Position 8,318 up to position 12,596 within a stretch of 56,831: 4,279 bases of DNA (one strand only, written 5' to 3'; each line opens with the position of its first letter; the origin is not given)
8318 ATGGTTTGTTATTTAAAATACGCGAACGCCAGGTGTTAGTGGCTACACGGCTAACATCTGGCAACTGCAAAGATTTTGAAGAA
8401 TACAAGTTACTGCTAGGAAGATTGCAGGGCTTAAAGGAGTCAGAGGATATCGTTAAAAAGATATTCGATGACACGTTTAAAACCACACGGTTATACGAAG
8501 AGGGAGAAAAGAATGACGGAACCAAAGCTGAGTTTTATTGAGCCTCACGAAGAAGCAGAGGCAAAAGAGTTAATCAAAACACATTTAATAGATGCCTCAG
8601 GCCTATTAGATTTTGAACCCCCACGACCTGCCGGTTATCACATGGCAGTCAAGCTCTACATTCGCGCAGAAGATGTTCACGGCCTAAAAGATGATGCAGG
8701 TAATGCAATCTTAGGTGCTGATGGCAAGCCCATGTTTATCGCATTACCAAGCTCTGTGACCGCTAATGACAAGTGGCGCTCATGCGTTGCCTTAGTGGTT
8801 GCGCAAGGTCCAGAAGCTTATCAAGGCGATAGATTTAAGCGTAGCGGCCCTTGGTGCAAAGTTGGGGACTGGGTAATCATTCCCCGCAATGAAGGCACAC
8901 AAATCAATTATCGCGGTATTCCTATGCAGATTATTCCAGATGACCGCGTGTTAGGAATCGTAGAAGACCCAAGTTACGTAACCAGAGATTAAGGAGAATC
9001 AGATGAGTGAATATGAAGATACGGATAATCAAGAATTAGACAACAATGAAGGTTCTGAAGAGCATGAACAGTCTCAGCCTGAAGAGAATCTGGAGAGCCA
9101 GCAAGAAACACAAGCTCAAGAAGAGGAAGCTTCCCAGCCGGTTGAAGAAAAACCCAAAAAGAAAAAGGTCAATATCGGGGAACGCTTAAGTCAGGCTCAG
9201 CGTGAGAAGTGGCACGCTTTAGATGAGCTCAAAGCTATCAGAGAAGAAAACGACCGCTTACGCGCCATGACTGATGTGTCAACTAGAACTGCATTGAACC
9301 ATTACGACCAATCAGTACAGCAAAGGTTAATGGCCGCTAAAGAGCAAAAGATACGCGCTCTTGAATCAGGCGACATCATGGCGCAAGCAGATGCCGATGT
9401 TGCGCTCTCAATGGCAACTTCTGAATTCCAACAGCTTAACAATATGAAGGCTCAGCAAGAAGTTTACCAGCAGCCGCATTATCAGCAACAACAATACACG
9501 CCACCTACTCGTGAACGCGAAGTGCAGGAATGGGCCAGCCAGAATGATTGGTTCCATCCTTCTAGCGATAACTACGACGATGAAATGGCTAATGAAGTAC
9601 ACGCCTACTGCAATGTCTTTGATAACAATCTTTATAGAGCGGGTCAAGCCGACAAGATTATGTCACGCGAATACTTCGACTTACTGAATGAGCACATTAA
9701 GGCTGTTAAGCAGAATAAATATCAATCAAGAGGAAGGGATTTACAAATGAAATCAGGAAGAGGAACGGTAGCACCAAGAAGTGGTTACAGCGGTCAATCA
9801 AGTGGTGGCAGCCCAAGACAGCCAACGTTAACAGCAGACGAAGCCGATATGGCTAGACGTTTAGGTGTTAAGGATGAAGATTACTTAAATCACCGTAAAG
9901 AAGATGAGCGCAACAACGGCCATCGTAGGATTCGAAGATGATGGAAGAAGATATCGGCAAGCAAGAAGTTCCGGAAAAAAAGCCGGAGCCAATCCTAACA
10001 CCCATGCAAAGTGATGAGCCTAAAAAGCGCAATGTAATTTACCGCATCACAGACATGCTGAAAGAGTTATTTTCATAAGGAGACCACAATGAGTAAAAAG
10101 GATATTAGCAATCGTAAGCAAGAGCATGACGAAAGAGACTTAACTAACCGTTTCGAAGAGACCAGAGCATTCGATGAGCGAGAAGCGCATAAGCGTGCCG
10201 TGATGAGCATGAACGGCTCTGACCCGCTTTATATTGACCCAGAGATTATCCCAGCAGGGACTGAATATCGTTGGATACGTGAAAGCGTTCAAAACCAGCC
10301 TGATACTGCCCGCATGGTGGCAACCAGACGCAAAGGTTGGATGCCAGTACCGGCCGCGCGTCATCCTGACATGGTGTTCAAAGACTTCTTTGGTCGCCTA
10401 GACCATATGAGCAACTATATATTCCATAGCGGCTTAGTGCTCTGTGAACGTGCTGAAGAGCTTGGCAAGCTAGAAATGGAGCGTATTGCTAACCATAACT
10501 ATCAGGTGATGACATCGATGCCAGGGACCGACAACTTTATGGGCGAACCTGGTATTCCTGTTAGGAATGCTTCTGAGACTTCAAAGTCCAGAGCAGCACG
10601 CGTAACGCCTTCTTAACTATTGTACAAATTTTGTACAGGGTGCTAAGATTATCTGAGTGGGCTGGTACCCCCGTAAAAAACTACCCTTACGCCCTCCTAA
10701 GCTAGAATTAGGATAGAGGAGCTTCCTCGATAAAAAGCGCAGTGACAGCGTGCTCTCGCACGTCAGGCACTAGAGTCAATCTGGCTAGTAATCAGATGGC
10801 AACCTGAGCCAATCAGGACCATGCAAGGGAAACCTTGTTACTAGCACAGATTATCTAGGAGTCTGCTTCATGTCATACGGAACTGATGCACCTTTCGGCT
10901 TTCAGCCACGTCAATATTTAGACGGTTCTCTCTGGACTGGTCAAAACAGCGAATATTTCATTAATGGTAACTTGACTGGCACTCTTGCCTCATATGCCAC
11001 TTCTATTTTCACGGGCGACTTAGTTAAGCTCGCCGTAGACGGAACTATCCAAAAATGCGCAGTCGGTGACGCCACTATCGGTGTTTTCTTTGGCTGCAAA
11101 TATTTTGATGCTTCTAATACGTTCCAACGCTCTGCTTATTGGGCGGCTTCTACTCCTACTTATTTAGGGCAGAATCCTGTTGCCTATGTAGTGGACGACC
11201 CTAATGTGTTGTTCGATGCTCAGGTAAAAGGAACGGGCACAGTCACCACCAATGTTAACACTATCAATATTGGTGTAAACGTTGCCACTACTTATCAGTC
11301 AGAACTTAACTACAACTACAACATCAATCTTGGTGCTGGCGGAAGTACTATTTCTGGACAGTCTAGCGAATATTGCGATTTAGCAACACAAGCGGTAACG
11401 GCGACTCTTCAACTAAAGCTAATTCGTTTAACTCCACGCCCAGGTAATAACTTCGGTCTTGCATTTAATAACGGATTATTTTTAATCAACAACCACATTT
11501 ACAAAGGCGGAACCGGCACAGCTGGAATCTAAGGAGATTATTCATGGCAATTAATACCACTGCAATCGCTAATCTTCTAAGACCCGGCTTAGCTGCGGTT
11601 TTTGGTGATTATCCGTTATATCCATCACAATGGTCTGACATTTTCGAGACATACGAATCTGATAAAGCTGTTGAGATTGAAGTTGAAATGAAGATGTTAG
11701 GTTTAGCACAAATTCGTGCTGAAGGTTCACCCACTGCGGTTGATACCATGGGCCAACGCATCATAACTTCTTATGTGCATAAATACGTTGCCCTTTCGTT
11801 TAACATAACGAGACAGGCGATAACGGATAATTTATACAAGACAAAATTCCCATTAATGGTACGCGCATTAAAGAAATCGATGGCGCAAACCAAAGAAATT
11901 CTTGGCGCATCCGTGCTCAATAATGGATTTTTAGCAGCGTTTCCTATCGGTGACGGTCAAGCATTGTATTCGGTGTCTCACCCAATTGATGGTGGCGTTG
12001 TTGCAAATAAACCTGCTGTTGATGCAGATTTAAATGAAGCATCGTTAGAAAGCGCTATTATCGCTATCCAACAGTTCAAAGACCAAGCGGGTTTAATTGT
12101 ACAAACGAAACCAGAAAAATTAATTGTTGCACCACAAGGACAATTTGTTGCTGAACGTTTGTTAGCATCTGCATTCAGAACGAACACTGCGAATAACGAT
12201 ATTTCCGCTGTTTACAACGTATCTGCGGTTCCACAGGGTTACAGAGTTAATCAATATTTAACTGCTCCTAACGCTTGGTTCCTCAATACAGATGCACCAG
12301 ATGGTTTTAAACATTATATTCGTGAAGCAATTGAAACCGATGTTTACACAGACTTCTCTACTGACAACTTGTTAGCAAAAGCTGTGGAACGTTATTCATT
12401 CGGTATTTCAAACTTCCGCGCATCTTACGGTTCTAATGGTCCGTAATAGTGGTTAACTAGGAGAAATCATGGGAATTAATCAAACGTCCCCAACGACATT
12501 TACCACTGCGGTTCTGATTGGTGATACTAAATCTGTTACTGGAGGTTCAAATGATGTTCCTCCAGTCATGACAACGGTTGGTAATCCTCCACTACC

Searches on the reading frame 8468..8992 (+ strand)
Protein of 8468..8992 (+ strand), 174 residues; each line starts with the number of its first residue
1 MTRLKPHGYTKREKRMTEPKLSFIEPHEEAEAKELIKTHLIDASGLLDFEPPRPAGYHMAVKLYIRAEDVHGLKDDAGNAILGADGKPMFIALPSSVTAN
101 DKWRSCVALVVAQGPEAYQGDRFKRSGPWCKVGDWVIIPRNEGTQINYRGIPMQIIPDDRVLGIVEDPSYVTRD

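Call 4: search_protein_families(library=pfam, proteins=[window:8468-8992:+], max_evalue=0.01)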
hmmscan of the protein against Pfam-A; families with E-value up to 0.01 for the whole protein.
window:8468-8992:+ (174 aa): 0 families

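Call 5: search_protein_families(library=phrogs, proteins=[window:8468-8992:+], max_evalue=0.01)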
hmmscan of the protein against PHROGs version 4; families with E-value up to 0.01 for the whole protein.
window:8468-8992:+ (174 aa): 1 family
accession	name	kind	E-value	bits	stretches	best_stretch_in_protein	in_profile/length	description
phrog_3188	-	other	2.2e-11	44.4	1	97-166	27-95/96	co-chaperonin GroES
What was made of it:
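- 8468..8992 (+): GroES-like co-chaperonin. The likely true start is 8513, giving 159 aa as in orthologues. PHROG 3188 (call 5).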

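Call 53: search_protein_families(library=ncbifam, proteins=[window:8468-8989:+], max_evalue=0.1)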
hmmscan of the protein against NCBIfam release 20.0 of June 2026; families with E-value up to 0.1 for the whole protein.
window:8468-8989:+ (174 aa): 4 families
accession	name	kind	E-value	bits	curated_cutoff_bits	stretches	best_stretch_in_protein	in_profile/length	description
NF001530.0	PRK00364.1-6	equivalog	0.002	18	136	1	102-166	40-103/104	co-chaperone GroES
NF001531.0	PRK00364.2-2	subfamily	0.014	15.4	96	1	104-166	34-94/94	co-chaperone GroES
NF001534.0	PRK00364.2-5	equivalog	0.017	15.1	120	1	98-166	29-94/94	co-chaperone GroES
NF001533.0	PRK00364.2-4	subfamily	0.081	12.9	99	0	91-164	28-96/98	co-chaperone GroES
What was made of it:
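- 8468..8992 (+): Weak NCBIfam GroES hits (call 53).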

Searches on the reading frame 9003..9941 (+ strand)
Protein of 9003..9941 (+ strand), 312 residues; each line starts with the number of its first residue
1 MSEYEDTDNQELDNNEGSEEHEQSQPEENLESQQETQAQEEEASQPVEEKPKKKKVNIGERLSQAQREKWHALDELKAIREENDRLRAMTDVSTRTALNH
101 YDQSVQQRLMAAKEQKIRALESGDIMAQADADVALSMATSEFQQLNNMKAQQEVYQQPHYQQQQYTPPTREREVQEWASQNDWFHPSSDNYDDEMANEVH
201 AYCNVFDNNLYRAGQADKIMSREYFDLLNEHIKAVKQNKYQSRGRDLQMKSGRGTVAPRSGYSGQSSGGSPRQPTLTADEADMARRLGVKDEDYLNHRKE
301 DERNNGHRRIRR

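Call 4: search_protein_families(library=pfam, proteins=[window:9003-9941:+], max_evalue=0.01)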
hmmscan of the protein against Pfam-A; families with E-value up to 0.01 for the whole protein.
window:9003-9941:+ (312 aa): 0 families

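Call 5: search_protein_families(library=phrogs, proteins=[window:9003-9941:+], max_evalue=0.01)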
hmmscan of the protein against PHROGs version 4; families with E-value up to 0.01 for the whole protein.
window:9003-9941:+ (312 aa): 1 family
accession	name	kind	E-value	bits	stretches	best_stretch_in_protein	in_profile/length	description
phrog_28737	-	unknown function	2.4e-07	31.6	1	11-200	49-248/341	-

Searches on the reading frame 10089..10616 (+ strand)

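Call 4: search_protein_families(library=pfam, proteins=[window:10089-10616:+], max_evalue=0.01)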
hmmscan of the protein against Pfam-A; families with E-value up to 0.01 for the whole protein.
window:10089-10616:+ (175 aa): 0 families

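Call 5: search_protein_families(library=phrogs, proteins=[window:10089-10616:+], max_evalue=0.01)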
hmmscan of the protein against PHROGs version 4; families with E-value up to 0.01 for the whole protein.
window:10089-10616:+ (175 aa): 1 family
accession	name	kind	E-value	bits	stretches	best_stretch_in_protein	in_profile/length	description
phrog_36003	-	unknown function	0.001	20.1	1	25-134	12-116/156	-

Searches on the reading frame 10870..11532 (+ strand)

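Call 4: search_protein_families(library=pfam, proteins=[window:10870-11532:+], max_evalue=0.01)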
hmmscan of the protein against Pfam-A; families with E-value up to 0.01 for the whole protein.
window:10870-11532:+ (220 aa): 0 families

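Call 5: search_protein_families(library=phrogs, proteins=[window:10870-11532:+], max_evalue=0.01)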
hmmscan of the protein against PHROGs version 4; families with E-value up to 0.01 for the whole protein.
window:10870-11532:+ (220 aa): 1 family
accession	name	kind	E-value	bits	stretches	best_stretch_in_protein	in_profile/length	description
phrog_37556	-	unknown function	6.5e-11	43.4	1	38-216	29-186/187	-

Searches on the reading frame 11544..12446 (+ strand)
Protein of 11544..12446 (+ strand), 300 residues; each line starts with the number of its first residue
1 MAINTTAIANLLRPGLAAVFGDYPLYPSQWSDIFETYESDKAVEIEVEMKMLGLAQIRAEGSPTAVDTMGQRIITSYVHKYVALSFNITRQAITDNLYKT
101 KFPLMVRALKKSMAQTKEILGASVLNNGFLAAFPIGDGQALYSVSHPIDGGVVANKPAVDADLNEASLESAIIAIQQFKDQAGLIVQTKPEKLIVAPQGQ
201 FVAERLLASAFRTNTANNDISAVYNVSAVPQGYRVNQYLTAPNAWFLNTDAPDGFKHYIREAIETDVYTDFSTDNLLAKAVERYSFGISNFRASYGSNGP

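Call 5: search_protein_families(library=phrogs, proteins=[window:11544-12446:+], max_evalue=0.01)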
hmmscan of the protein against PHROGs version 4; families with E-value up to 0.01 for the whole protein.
window:11544-12446:+ (300 aa): 3 families
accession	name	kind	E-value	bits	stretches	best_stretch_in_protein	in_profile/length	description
phrog_371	-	head and packaging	2.5e-14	54.2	2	2-152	2-147/303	major head protein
phrog_4523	-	head and packaging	6.7e-10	39.3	1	78-297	433-641/644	major head and protease protein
phrog_133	-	head and packaging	1.9e-07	31.1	1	85-251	461-615/668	head maturation protease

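Call 76: search_solved_structures(query=window:11544-12443:+, max_evalue=0.01)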
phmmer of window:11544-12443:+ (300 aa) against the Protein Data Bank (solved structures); distinct sequences matched with E-value up to 0.01: 0.
